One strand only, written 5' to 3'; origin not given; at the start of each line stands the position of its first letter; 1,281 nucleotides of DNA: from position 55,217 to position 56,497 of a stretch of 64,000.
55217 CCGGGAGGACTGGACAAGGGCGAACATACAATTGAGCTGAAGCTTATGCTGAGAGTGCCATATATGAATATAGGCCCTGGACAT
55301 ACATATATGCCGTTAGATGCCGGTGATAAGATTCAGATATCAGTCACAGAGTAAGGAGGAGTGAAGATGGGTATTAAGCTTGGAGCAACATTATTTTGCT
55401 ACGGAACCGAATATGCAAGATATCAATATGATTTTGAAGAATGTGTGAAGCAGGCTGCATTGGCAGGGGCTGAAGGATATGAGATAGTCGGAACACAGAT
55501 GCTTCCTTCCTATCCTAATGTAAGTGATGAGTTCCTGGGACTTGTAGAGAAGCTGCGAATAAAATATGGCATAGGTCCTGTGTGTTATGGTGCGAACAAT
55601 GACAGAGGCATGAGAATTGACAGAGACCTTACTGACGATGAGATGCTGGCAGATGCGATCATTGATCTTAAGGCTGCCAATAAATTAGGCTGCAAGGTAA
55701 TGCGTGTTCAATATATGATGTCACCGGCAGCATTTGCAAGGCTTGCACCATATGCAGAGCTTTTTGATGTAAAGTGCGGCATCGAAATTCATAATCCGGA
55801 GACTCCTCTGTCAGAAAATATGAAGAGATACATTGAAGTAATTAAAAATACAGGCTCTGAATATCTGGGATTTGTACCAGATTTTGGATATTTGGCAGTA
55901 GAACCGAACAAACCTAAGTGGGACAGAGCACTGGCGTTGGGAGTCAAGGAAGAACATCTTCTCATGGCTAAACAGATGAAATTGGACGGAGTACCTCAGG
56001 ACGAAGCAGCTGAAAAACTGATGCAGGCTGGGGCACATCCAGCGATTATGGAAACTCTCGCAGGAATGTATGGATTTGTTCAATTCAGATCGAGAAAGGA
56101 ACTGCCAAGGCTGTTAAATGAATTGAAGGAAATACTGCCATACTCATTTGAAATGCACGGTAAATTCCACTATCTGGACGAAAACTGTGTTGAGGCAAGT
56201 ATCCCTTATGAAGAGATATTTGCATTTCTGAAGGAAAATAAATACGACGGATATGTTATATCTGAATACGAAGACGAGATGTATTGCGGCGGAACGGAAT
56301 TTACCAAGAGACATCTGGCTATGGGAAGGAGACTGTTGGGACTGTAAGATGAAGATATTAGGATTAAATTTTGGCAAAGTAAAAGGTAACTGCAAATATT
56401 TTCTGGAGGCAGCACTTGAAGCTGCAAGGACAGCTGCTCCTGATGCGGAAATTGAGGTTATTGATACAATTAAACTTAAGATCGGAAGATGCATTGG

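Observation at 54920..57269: C-glycoside deglycosidase-like two-subunit enzyme with a non-canonical redox partner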

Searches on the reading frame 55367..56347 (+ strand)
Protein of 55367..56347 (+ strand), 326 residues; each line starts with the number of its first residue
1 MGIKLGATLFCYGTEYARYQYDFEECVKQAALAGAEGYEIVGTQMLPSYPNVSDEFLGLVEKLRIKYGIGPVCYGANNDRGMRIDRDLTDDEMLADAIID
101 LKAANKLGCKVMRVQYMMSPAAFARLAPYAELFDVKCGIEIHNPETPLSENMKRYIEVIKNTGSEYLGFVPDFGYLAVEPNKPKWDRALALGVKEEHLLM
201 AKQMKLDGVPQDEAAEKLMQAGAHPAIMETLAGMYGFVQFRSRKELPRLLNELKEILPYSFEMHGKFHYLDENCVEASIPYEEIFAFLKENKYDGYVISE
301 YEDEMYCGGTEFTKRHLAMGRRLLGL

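Call 3: search_protein_families(library=pfam, proteins=[window:55367-56347:+], max_evalue=0.01)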
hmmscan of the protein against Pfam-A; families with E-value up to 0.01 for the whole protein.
window:55367-56347:+ (326 aa): 1 family
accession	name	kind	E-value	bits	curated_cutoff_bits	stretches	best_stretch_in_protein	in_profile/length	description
PF01261.30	AP_endonuc_2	-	6.3e-12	46.1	31.1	1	28-304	2-232/249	Xylose isomerase-like TIM barrel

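Call 4: search_protein_families(library=ncbifam, proteins=[window:55367-56347:+], max_evalue=0.01)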
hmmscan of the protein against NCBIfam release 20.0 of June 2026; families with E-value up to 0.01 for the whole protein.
window:55367-56347:+ (326 aa): 0 families

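Call 6: search_solved_structures(query=window:55367-56347:+, max_evalue=1, show_alignments=3)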
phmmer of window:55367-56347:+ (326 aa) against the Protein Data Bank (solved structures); distinct sequences matched with E-value up to 1: 15.
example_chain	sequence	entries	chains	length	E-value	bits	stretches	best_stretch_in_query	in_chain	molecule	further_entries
9m3a_A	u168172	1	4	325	2.6e-118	398.5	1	3-324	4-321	Xylose isomerase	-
7xrf_A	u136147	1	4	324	7.6e-104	350.9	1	2-320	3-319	AP_endonuc_2 domain-containing protein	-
7bvr_A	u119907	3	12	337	8.3e-104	350.8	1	2-320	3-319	AP_endonuc_2 domain-containing protein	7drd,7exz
8qvc_A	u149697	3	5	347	5e-37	131.4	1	3-325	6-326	Xylose isomerase-like TIM barrel domain-containing protein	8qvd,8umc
7dnm_A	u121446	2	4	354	5.4e-34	121.4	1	2-307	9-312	AP_endonuc_2 domain-containing protein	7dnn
7bvs_A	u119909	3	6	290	8.9e-27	97.7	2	2-177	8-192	Sugar phosphate isomerase/epimerase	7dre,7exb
9m3b_A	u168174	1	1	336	6.5e-24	88.3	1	1-306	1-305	P581a DgpC1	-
8qrz_A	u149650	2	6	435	3.8e-20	75.9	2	4-180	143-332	Sugar phosphate isomerase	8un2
4ovx_A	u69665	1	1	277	0.19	14.4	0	243-316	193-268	Xylose isomerase domain protein TIM barrel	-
2qw5_A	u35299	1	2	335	0.23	14.2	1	112-182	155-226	Xylose isomerase-like TIM barrel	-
4q7i_A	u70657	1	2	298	0.69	12.6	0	265-309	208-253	D-tagatose 3-epimerase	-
4pgl_A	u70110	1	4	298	0.86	12.3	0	265-309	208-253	D-tagatose 3-epimerase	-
7pka_A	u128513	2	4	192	0.95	12.1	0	204-289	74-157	Glutathione S-transferase | Glutathione S-transferase family protein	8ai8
8ai9_A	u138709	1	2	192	0.96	12.1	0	204-289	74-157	Glutathione S-transferase family protein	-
8aib_A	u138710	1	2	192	0.97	12.1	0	204-289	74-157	Glutathione S-transferase family protein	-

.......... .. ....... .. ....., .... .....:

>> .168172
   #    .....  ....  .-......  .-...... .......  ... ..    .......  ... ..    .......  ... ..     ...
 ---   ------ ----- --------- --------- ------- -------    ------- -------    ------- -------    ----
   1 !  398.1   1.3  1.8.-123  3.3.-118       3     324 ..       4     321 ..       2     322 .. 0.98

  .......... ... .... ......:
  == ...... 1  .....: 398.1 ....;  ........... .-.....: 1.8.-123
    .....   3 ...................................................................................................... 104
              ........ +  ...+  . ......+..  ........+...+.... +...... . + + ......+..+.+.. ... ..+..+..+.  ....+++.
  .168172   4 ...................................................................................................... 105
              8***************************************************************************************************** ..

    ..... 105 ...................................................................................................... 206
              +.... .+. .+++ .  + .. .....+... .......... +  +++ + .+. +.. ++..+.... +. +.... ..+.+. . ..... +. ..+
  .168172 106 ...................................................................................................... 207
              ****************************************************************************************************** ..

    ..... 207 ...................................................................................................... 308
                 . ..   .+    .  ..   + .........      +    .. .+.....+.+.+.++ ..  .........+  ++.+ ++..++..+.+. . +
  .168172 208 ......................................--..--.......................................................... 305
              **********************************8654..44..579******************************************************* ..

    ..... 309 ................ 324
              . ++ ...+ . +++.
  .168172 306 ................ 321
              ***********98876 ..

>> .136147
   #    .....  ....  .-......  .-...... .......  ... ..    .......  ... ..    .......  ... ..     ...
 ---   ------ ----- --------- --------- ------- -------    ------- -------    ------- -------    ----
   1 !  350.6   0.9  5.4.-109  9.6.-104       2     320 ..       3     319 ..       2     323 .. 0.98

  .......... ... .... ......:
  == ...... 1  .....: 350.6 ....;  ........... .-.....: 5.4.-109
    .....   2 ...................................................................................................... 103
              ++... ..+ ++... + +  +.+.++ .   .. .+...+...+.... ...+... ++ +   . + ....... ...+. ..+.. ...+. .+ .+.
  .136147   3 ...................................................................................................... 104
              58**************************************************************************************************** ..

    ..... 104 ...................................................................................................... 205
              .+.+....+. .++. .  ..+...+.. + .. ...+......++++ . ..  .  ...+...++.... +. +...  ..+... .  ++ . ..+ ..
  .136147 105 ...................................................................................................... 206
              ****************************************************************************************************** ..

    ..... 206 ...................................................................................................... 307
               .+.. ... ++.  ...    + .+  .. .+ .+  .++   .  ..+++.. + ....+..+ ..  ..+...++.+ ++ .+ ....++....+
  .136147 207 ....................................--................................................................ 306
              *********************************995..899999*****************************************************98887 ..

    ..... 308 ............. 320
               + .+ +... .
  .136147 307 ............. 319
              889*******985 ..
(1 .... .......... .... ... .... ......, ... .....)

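Call 23: find_encoding_contigs(protein=window:55367-56347:+, flank=10000, max_places=6)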
Protein window:55367-56347:+ (326 aa): 5 contigs read that carry it; 4 places shown.
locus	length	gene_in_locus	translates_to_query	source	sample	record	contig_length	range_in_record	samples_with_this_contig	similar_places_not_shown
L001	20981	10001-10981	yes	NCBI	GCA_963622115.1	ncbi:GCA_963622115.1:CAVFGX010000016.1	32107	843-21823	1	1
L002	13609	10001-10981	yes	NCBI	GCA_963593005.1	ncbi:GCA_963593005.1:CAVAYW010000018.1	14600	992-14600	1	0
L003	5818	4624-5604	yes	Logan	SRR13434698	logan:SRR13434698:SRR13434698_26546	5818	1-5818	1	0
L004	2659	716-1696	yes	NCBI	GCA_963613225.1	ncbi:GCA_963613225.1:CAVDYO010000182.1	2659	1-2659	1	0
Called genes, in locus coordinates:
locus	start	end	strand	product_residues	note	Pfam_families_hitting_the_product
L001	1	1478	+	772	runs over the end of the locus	?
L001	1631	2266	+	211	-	PF00702:Hydrolase, PF13419:HAD_2, PF13242:Hydrolase_like (faint)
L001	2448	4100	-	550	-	PF00135:COesterase, PF20434:BD-FAE, PF07859:Abhydrolase_3 (faint)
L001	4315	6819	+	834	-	PF02311:AraC_binding (faint), PF00165:HTH_AraC, PF12833:HTH_18, PF01229:Glyco_hydro_39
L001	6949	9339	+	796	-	PF00165:HTH_AraC (faint), PF12833:HTH_18, PF01229:Glyco_hydro_39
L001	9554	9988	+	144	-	PF19906:CGDB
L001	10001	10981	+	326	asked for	PF01261:AP_endonuc_2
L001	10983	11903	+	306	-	PF02525:Flavodoxin_2 (weak), PF03358:FMN_red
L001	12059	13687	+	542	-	PF00072:Response_reg, PF12833:HTH_18, PF00165:HTH_AraC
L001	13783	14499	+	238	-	PF06580:His_kinase, PF02518:HATPase_c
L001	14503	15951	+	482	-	PF00005:ABC_tran (weak)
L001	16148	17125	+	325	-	PF13407:Peripla_BP_4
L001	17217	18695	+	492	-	PF13476:AAA_23 (weak), PF00005:ABC_tran, PF02463:SMC_N (faint), PF09818:ABC_ATPase (faint), PF13304:AAA_21 (faint), PF00005:ABC_tran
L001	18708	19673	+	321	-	PF02653:BPD_transp_2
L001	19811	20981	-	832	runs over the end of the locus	PF00165:HTH_AraC, PF12833:HTH_18, PF01229:Glyco_hydro_39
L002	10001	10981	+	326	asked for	PF01261:AP_endonuc_2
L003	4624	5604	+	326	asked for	PF01261:AP_endonuc_2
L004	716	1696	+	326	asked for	PF01261:AP_endonuc_2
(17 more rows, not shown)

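Call 35: find_homologous_proteins(query=window:55367-56347:+, max_evalue=1e-20)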
Query window:55367-56347:+ (326 aa): 607 proteins with E <= 1e-20 among 8000 candidates; the best 120 are listed.
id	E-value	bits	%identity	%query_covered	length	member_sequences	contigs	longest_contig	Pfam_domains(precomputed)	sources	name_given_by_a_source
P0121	4.3e-207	705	93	100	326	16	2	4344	PF01261.31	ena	-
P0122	1.2e-191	654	86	100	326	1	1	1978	PF01261.31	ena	-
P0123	1.2e-189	648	87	100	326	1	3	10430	PF01261.31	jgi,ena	-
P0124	3.6e-186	636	84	100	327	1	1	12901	PF01261.31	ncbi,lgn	-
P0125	5.4e-184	629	84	99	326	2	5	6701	PF01261.31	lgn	-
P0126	4.6e-183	626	84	99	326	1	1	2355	PF01261.31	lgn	-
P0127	6.1e-183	626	83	99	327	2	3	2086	PF01261.31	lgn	-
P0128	2.9e-179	614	81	99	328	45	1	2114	PF01261.31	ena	-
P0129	2.2e-178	611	81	99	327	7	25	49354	PF01261.31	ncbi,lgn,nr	ncbi:MAG: sugar phosphate isomerase/epimerase [Clostridiales bacterium]|nr:sugar phosphate isomerase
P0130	1.7e-177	608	80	99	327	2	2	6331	PF01261.31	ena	-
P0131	2.0e-173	594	80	99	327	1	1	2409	PF01261.31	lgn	-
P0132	5.4e-173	593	78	99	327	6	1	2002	PF01261.31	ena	-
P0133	3.4e-172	590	82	94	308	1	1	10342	PF01261.31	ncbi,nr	ncbi:MAG: sugar phosphate isomerase/epimerase, partial [Parasporobacterium sp.]|nr:sugar phosphate i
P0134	6.6e-172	589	78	99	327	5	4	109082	PF01261.31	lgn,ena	-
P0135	5.5e-171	586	78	99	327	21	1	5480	PF01261.31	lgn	-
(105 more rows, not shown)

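Call 38: find_related_loci(query=A1, collection=genome_contigs, flank=10000)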
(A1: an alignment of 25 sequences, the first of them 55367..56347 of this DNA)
Query A1 (326 aa) in genome_contigs; peptide patterns used: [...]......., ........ (x = any residue, [..] = any of these).
127 stretches matched a pattern; 53 encode a relative of the query (tblastn E <= 1e-3); 53 distinct loci.
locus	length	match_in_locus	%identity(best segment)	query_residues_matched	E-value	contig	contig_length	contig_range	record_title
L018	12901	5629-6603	84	2-326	0e+0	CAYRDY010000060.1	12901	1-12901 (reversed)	MAG TPA_asm: uncultured Catenibacillus sp. isolate SRP314395_co1_31 genome assembly, contig: NODE_4455_length_12901_cov_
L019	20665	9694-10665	82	3-326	0e+0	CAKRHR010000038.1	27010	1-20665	MAG: uncultured Catenibacillus sp. isolate REFINED_METABAT215_TOP10_CONTIGS_1500_ASSEMBLY_K77_MERGED__Hadza_PheChl_Fiber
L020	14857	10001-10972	81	3-326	0e+0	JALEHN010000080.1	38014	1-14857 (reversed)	MAG: Clostridiales bacterium isolate SUG10 k141_6104817, whole genome shotgun sequence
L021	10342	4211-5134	82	1-308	1e-176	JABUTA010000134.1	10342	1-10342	MAG: Parasporobacterium sp. isolate MAG27 scaffold134_size10342, whole genome shotgun sequence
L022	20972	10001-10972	78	3-326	3e-175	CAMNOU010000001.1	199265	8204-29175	MAG: uncultured Lachnospiraceae bacterium isolate SRR873598_bin.33_metaWRAP_v1.3_MAG genome assembly, contig: NODE.39_le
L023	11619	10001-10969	78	3-325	6e-175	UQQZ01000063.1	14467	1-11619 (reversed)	uncultured Ruminococcaceae bacterium isolate UMGS553 genome assembly, contig: NODE_1039_length_14467_cov_3.008743, whole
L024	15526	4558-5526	78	3-325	4e-174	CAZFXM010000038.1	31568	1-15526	MAG TPA_asm: uncultured Clostridium sp. isolate SRP287540_co1_326 genome assembly, contig: NODE_1397_length_31568_cov_44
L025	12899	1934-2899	78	3-324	7e-174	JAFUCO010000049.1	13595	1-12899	MAG: Blautia sp. isolate RGIG4371 Roe_deer_Jejunum.Co__c148233, whole genome shotgun sequence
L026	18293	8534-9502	77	3-325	2e-173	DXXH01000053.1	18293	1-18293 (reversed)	MAG TPA_asm: Clostridiales bacterium isolate HRGM_Genome_3706 HRGM_Genome_3706_53, whole genome shotgun sequence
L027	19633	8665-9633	78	3-325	1e-173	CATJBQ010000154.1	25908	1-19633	MAG: uncultured Lachnospiraceae bacterium isolate iMGMC-120_1678881706 genome assembly, contig: MegahitA5_17877, whole g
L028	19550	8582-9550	79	3-325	1e-171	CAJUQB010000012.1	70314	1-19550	MAG TPA_asm: uncultured Lachnospiraceae bacterium isolate MGBC162980 genome assembly, contig: MGBC162980.12, whole genom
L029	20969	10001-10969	77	3-325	1e-171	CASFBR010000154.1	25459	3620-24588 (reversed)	uncultured Eubacteriales bacterium isolate CO.O101.metabat-bins.251 genome assembly, contig: CO.O101.metabat-bins.251.fa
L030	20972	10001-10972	76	3-326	3e-169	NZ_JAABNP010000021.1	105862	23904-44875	Clostridium sp. C2-6-12 NODE_21_length_105862_cov_270.256845, whole genome shotgun sequence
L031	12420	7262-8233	74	3-326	4e-169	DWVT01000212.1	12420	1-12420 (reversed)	MAG TPA_asm: Candidatus Mediterraneibacter excrementigallinarum isolate CHK143-6153 CHK143__C133224_L12420_SAMEA10446742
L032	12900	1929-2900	77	3-326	3e-169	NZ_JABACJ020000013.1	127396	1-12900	Faecalicatena faecalis strain AGMB00832 Contig_13, whole genome shotgun sequence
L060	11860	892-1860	69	2-324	3e-152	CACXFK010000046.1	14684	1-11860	MAG: uncultured Lachnospiraceae bacterium isolate RUG11217 genome assembly, contig: RUG11217_asm_46, whole genome shotgu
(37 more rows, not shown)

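Call 59: list_cluster_members(proteins=[window:55367-56347:+, window:56349-57269:+, window:24285-26906:+, P0076])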
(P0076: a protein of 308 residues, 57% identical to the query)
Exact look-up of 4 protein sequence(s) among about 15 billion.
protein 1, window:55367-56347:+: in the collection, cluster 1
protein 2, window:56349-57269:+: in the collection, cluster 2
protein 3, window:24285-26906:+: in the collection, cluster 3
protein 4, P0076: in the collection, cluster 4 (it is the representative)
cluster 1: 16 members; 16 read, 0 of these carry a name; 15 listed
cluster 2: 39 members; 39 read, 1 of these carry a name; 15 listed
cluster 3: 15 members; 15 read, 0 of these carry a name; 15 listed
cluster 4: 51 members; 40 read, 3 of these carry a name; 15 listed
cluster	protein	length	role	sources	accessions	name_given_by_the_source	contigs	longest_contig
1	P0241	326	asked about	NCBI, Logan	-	-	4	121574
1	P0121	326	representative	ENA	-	-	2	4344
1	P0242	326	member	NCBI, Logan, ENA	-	-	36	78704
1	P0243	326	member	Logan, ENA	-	-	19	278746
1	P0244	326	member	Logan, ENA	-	-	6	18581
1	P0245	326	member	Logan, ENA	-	-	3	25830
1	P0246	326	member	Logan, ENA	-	-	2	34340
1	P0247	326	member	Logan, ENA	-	-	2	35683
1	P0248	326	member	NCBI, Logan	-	-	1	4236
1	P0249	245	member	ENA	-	-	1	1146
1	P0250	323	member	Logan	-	-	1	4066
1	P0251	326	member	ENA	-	-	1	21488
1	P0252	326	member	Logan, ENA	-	-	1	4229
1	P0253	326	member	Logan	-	-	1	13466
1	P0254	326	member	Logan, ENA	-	-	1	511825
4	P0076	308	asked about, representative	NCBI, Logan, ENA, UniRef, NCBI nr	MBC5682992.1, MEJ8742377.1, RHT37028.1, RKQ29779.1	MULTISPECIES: flavodoxin family protein [Clostridia] | Flavodoxin family protein n=1 Tax=Ruminococcus hominis TaxID=2763065 ...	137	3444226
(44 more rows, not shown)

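Call 77: predict_structure(alignment_id=A1)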
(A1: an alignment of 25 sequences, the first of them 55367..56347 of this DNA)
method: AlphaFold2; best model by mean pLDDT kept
length: 326 residues; sequences in the alignment: 25
mean_pLDDT: 85.8   pTM: 0.86
mean pLDDT of the five models: 85.8, 85.2, 85.1, 84.6, 83.0
residues with pLDDT >= 90: 178; 70-90: 105; 50-70: 28; < 50: 15
segments of 3 or more residues with pLDDT < 50: 12-18, 303-308
pLDDT, mean of each block of 10 residues (from residue 1): 82 48 81 89 65 85 95 76 69 88 91 88 96 96 87 96 96 90 87 97 94 97 94 79 94 96 82 86 96 91 48 83 90
secondary structure, 60 per line:
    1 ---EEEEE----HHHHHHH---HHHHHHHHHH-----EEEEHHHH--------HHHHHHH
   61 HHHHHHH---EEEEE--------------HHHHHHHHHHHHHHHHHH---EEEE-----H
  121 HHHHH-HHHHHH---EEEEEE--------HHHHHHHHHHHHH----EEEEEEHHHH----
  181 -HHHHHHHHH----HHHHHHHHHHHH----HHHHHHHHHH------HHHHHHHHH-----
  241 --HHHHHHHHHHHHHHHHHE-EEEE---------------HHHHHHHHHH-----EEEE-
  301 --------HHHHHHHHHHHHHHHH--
elements in order: E4-8 H13-19 H23-32 E38-41 H42-45 H54-67 E71-75 H90-107 E111-114 H120-125 H127-132 E136-141 H150-162 E167-172 H173-176 H182-190 H195-206 H211-220 H227-235 H243-259 E262-265 H281-290 E296-299 H309-324

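Call 79: fold_search(model_id=the predicted structure, library=pdb)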
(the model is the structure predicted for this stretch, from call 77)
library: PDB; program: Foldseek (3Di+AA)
matches with E <= 10: 1894; with E <= 0.001: 299
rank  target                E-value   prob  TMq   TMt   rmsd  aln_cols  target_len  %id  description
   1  9m3a_C                7.9e-42  1.00  0.93  0.93   2.1       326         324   54  Crystal structure of the DgpB2/C2 complex from W974-1 in substrate free form (released 2026-03-04)
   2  9m3a_A                1.9e-41  1.00  0.92  0.93   2.1       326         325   54  Crystal structure of the DgpB2/C2 complex from W974-1 in substrate free form (released 2026-03-04)
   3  7bvr_A                8.8e-39  1.00  0.93  0.94   2.2       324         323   49  DgpB-DgpC complex apo (released 2021-04-14)
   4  7exz_A                3.0e-38  1.00  0.93  0.94   2.2       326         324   49  DgpB-DgpC complex apo 2.5 angstrom (released 2021-11-03)
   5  7xrf_G                1.3e-32  1.00  0.82  0.87   4.0       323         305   46  Crystal structaure of DgpB/C complex (released 2023-02-15)
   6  7drd_G                5.1e-31  1.00  0.76  0.92   2.5       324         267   41  Cryo-EM structure of DgpB-C at 2.85 angstrom resolution (released 2021-12-08)
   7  7drd_C                5.8e-31  1.00  0.75  0.92   2.5       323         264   40  Cryo-EM structure of DgpB-C at 2.85 angstrom resolution (released 2021-12-08)
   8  7drd_A                6.0e-30  1.00  0.73  0.91   2.6       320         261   42  Cryo-EM structure of DgpB-C at 2.85 angstrom resolution (released 2021-12-08)
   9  8qvc_A                2.0e-28  1.00  0.86  0.87   3.2       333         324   29  Deinococcus aerius TR0125 C-glucosyl deglycosidase (CGD), wild type crystal cryoprotected with glycerol (released 2024-05-29)
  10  8umc_A                5.0e-27  1.00  0.86  0.87   3.1       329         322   29  Deinococcus aerius TR0125 C-glucosyl deglycosidase (CGD), cryo-EM (released 2024-05-29)
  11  7dnm_A                1.7e-22  1.00  0.83  0.81   3.8       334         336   29  Crystal structure of the AgCarB2-C2 complex (released 2021-10-20)
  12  9m3b_A                6.1e-21  1.00  0.81  0.79   4.4       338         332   25  Crystal structure of the DgpB1/C1 protein from P581a substrate free form (released 2026-03-04)
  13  7bvs_A                1.3e-20  1.00  0.70  0.78   4.4       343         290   25  DfgA-DfgB complex apo (released 2021-04-14)
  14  7dre_A                5.3e-20  1.00  0.70  0.82   4.0       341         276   25  Cryo-EM structure of DfgA-B at 2.54 angstrom resolution (released 2021-12-08)
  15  8qrz_A                5.1e-18  1.00  0.73  0.55   3.8       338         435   25  Microbacterium testaceum C-glucosyl deglycosidase (CGD), wild type (released 2025-04-23)
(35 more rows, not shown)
